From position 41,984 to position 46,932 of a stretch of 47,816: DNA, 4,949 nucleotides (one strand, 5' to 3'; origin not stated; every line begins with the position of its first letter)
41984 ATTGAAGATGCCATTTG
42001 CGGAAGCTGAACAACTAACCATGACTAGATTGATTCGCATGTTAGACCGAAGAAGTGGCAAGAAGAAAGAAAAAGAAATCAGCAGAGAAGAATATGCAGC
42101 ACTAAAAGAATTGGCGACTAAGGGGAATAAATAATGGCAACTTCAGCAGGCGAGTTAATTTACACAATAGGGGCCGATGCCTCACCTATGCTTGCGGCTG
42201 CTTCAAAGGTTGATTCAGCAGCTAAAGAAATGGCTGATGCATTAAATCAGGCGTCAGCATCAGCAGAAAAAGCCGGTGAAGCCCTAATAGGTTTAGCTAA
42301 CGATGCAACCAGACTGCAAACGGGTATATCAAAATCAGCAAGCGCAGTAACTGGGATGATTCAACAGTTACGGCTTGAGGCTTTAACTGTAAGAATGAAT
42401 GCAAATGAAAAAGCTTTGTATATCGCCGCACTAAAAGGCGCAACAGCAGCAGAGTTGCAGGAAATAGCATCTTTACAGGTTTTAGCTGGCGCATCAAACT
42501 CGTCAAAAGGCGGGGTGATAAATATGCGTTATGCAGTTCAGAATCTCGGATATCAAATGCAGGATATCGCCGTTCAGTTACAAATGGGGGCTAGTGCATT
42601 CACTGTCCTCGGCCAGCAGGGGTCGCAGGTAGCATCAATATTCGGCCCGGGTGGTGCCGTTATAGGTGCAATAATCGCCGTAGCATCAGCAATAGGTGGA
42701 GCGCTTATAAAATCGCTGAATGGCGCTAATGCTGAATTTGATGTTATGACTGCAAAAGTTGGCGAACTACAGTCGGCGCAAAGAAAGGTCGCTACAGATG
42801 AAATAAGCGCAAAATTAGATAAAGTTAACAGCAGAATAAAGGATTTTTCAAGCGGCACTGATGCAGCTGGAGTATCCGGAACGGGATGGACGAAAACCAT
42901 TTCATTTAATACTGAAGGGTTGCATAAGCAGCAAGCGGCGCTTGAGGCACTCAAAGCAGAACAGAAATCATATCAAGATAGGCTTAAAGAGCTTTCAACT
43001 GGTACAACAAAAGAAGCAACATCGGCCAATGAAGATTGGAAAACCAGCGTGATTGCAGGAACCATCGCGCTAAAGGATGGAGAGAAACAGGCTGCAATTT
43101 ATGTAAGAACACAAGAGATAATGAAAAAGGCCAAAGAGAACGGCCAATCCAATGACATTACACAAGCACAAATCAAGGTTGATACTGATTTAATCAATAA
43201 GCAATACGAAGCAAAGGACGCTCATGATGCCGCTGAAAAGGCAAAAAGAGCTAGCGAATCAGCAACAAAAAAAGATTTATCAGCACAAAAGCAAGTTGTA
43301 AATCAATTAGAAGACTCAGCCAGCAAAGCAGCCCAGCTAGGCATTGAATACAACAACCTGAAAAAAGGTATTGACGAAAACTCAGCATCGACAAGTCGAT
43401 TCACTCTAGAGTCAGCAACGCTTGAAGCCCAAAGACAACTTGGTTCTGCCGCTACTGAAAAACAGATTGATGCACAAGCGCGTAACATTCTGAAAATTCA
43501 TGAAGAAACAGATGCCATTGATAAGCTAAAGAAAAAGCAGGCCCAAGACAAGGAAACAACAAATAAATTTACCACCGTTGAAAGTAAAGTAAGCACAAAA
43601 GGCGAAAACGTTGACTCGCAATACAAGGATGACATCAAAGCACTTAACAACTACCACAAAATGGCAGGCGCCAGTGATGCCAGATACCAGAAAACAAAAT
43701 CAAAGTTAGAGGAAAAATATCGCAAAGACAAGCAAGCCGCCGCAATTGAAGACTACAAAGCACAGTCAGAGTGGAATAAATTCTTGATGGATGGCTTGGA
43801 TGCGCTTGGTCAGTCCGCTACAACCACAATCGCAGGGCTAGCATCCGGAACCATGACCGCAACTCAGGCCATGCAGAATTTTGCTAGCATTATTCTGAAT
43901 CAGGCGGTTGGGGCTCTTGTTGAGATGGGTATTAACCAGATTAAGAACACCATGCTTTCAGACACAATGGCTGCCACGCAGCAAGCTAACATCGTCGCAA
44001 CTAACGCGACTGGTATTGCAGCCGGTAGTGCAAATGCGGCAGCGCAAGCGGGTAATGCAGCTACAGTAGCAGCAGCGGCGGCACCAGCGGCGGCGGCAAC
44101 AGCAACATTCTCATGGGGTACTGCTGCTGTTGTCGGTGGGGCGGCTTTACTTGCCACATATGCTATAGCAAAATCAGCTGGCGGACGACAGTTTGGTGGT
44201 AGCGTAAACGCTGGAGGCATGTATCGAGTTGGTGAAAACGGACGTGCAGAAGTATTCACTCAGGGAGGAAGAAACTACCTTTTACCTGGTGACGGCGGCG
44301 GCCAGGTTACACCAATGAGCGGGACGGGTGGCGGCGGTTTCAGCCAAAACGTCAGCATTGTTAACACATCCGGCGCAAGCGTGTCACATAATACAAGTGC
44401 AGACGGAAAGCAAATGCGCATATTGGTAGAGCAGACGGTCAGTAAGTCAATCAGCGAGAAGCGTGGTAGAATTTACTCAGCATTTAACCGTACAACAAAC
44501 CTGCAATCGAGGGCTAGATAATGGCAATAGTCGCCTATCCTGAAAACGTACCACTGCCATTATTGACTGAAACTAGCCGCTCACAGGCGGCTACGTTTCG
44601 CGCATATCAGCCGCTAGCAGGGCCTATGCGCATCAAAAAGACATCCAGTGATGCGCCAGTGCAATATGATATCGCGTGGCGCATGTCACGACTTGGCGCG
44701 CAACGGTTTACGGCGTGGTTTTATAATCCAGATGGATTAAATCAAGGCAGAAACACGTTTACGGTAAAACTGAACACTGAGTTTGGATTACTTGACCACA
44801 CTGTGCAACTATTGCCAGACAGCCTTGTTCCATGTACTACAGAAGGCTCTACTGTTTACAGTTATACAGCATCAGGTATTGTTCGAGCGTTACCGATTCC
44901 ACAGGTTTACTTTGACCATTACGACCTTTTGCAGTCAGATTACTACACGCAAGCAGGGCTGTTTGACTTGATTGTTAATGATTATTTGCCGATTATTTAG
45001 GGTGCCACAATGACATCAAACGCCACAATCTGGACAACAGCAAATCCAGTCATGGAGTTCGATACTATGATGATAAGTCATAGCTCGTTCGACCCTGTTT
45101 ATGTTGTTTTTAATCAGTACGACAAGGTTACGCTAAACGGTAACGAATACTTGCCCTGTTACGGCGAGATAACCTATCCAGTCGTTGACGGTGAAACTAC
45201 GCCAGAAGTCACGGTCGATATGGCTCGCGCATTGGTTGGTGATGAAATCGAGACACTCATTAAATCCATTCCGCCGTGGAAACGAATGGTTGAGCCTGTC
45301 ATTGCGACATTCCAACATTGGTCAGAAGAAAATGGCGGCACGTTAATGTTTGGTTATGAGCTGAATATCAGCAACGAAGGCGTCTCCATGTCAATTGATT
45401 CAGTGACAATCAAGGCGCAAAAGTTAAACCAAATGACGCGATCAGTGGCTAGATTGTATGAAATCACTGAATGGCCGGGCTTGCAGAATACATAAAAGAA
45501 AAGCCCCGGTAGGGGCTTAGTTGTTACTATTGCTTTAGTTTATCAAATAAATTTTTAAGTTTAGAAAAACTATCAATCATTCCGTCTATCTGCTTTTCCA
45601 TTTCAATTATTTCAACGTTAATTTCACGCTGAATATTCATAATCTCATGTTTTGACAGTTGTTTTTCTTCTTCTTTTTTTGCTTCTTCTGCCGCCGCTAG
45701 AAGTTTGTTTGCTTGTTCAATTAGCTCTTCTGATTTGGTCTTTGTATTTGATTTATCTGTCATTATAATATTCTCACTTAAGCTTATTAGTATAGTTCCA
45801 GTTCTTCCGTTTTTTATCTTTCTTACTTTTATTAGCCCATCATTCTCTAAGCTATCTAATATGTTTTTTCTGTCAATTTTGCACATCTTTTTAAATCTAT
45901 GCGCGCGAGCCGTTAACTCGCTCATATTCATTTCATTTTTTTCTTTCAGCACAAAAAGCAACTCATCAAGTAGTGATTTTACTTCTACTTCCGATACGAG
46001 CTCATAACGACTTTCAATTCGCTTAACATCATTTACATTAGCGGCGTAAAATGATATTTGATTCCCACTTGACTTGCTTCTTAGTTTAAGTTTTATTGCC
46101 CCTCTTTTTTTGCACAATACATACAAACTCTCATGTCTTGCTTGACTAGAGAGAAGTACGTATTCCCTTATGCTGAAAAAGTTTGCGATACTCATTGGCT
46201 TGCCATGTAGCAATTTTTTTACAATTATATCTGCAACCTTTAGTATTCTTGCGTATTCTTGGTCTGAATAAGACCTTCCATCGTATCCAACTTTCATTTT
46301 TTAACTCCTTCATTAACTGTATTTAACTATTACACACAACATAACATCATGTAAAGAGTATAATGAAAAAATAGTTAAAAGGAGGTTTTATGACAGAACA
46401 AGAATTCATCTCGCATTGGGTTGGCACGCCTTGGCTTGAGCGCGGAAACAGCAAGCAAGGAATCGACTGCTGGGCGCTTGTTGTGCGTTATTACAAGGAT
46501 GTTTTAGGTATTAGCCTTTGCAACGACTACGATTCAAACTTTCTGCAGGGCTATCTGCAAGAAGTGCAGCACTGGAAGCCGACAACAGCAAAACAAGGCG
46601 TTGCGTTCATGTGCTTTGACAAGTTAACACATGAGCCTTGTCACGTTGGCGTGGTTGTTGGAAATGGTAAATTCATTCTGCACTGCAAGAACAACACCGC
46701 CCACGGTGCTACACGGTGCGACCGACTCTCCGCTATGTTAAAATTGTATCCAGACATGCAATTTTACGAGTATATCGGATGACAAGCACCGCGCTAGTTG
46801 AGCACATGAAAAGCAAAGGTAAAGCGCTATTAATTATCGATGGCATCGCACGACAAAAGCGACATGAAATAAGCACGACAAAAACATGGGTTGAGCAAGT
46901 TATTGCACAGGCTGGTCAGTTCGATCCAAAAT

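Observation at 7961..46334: Eight copies of a 14-bp motif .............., each pointing into the next gene block: candidate phage-specific promoter/operator class with no visible reader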

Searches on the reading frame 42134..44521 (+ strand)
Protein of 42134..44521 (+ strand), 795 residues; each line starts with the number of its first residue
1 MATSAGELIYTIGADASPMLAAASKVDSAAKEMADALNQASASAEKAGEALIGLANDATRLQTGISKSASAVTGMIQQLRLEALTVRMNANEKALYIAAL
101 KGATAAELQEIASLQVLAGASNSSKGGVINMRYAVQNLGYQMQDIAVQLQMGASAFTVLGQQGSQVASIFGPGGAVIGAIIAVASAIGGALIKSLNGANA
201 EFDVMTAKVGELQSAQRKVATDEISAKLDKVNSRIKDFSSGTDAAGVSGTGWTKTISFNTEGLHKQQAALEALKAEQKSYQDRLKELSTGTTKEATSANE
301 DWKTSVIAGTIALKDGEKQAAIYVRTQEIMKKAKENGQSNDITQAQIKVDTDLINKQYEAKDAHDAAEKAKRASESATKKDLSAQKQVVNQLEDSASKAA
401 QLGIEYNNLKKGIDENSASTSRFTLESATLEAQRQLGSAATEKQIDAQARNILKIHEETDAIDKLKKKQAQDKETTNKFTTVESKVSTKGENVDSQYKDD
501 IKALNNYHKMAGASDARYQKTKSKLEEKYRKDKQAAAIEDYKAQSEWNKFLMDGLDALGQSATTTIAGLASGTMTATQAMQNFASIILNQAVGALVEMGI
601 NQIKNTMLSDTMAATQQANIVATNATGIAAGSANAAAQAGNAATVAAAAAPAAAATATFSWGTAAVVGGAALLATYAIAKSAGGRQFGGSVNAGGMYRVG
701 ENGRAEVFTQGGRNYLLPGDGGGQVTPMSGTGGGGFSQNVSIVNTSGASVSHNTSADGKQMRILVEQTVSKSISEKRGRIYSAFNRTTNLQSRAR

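Call 7: search_protein_families(library=phrogs, proteins=[window:42134-44521:+], max_evalue=0.001)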
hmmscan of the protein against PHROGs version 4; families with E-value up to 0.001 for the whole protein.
window:42134-44521:+ (795 aa): 5 families
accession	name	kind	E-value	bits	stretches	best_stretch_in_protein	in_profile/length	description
phrog_1538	-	tail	3.4e-73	248.7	2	200-785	269-807/811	tail length tape measure protein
phrog_1107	-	tail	1.1e-52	180.3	2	329-794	777-1248/1252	tail length tape measure protein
phrog_19547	-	unknown function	1.6e-37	130.7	1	313-747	86-494/533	-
phrog_8892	-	tail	9.9e-11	42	1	30-187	2-138/752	tail length tape measure protein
phrog_24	-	tail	3.1e-07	29.9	1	24-189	158-309/1151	tail length tape measure protein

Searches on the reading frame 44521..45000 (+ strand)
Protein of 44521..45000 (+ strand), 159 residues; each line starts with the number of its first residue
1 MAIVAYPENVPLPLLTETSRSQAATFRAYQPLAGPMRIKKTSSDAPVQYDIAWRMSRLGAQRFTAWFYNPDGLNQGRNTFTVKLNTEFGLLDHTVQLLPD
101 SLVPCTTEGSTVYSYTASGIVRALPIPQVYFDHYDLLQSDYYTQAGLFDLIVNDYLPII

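Call 16: find_related_loci(query=window:44521-45000:+, collection=viral_contigs, flank=10000)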
Query window:44521-45000:+ (159 aa) in viral_contigs; peptide patterns used: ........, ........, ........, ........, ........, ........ (x = any residue, [..] = any of these).
18 stretches matched a pattern; 12 encode a relative of the query (tblastn E <= 1e-3); 11 distinct loci.
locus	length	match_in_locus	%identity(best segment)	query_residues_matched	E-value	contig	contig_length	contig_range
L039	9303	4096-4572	99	1-159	3e-106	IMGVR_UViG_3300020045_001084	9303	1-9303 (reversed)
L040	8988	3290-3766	99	1-159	8e-106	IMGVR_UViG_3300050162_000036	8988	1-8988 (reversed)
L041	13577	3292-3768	97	1-159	2e-104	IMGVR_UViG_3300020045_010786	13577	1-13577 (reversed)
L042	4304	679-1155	96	1-159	2e-104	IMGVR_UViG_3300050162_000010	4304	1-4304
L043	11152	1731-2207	95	1-159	2e-103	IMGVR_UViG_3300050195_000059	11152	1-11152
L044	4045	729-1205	97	1-159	3e-104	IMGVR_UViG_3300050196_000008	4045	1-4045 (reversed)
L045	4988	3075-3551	97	1-159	1e-103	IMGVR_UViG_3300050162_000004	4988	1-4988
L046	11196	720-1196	97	1-159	5e-103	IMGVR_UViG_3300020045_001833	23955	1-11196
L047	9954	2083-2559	95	1-159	4e-101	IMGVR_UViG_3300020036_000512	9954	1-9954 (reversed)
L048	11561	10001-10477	98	1-159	1e-104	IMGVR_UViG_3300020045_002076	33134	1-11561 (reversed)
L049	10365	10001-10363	98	1-121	8e-79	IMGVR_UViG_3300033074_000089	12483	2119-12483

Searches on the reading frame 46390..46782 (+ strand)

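Call 25: search_protein_families(library=phrogs, proteins=[window:46390-46782:+], max_evalue=0.001)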
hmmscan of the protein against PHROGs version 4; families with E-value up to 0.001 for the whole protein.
window:46390-46782:+ (130 aa): 2 families
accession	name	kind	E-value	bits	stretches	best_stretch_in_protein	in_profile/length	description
phrog_329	-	tail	2.2e-14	53.7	1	5-104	540-634/949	minor tail protein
phrog_30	-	tail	0.00018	22.1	0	71-99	469-495/544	minor tail protein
